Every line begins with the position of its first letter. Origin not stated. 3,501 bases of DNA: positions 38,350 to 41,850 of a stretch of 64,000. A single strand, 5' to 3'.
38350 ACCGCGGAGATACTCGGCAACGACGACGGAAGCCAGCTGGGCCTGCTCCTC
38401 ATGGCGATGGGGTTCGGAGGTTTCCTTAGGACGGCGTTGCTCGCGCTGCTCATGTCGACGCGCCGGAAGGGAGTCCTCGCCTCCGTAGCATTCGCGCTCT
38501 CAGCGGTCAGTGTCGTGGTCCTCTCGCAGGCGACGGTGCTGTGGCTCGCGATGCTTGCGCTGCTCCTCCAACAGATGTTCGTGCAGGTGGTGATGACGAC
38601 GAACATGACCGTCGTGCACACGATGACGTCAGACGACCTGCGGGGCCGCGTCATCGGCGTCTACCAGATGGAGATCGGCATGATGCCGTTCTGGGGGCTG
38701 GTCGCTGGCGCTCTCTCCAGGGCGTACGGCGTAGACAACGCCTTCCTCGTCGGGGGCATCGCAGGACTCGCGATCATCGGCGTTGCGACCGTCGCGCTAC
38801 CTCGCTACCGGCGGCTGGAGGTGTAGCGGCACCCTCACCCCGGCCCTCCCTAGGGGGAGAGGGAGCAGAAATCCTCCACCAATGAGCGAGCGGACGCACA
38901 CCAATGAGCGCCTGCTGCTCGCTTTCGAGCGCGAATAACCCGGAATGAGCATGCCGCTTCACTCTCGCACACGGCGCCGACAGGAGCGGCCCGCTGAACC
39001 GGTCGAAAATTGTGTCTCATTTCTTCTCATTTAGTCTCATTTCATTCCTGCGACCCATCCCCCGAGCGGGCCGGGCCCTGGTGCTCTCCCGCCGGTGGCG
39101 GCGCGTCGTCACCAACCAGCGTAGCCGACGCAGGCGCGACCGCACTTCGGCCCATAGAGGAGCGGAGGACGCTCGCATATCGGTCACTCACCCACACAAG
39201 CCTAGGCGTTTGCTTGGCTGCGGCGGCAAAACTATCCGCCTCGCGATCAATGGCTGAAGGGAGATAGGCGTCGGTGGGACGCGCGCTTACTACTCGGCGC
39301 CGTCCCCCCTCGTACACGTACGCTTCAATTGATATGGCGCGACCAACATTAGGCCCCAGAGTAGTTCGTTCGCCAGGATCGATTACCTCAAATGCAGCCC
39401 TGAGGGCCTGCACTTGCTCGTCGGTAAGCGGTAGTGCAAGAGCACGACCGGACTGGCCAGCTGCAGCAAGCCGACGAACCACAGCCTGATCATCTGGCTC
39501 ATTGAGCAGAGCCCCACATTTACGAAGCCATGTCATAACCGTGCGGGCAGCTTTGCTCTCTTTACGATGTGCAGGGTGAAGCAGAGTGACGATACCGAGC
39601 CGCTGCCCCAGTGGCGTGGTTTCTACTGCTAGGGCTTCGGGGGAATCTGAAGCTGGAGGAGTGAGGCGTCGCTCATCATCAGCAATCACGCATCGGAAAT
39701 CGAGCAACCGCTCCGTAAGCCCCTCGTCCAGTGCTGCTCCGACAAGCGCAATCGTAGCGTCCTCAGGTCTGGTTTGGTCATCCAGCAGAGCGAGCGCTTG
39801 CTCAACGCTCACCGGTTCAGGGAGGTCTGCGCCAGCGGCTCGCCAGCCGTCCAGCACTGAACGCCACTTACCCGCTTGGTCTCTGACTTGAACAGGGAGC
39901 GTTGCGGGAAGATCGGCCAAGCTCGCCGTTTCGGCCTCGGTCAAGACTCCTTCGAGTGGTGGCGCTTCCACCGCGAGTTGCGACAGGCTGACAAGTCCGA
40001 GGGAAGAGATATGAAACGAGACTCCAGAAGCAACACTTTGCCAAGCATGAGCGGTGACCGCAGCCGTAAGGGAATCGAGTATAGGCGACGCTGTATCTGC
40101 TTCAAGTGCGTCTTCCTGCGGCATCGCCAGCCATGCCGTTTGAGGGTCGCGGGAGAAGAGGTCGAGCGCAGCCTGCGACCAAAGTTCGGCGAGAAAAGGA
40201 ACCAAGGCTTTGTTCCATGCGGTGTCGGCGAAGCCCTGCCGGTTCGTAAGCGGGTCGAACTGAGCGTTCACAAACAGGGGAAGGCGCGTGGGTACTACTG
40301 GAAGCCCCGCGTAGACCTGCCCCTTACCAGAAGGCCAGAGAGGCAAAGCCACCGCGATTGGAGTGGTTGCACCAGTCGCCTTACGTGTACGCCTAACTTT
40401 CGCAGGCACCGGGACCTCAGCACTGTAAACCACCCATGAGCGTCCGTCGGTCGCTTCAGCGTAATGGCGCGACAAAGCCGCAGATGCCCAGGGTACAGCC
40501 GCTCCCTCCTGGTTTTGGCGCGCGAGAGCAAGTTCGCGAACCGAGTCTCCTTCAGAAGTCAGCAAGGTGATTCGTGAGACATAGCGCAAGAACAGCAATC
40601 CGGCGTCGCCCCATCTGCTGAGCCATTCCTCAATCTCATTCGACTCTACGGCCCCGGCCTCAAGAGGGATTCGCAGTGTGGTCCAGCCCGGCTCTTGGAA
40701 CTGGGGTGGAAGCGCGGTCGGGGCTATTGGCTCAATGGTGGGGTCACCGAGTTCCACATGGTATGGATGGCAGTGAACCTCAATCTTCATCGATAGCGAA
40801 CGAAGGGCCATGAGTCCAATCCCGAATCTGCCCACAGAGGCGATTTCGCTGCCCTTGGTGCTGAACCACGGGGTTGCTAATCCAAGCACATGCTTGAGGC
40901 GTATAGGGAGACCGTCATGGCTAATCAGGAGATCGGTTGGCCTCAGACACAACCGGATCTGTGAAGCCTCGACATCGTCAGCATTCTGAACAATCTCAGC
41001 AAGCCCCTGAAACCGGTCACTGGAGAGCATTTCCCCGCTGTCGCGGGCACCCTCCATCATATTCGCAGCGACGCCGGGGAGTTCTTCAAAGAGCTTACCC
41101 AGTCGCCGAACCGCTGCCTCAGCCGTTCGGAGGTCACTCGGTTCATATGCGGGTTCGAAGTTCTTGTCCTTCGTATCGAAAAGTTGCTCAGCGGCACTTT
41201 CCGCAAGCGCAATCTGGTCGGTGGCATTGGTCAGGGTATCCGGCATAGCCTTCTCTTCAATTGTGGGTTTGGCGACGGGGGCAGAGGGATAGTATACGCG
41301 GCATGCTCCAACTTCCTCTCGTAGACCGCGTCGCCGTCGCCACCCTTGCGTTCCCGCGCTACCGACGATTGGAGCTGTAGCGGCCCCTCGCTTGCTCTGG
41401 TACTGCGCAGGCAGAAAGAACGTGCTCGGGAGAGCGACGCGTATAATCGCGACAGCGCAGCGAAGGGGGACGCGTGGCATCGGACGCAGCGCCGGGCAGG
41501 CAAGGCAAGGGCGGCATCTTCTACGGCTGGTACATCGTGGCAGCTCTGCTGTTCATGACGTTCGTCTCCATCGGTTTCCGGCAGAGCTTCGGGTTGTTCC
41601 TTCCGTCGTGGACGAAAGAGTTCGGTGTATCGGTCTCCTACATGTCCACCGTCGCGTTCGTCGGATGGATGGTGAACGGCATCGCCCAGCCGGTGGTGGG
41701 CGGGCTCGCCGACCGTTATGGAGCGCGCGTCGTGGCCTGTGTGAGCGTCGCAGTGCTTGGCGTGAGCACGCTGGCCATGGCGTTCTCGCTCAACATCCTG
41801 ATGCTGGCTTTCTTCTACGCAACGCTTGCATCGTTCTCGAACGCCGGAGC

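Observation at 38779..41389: ~2.5-kb insertion carrying a sacsin-like GHKL ATPase, flanked by a duplicated 3' end of the MFS gene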

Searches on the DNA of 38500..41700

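Call 23: search_rna_families(source=window, start=38500, end=41700, threshold=evalue, max_evalue=1)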
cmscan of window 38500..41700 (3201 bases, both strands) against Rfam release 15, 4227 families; matches with E-value up to 1: 0.
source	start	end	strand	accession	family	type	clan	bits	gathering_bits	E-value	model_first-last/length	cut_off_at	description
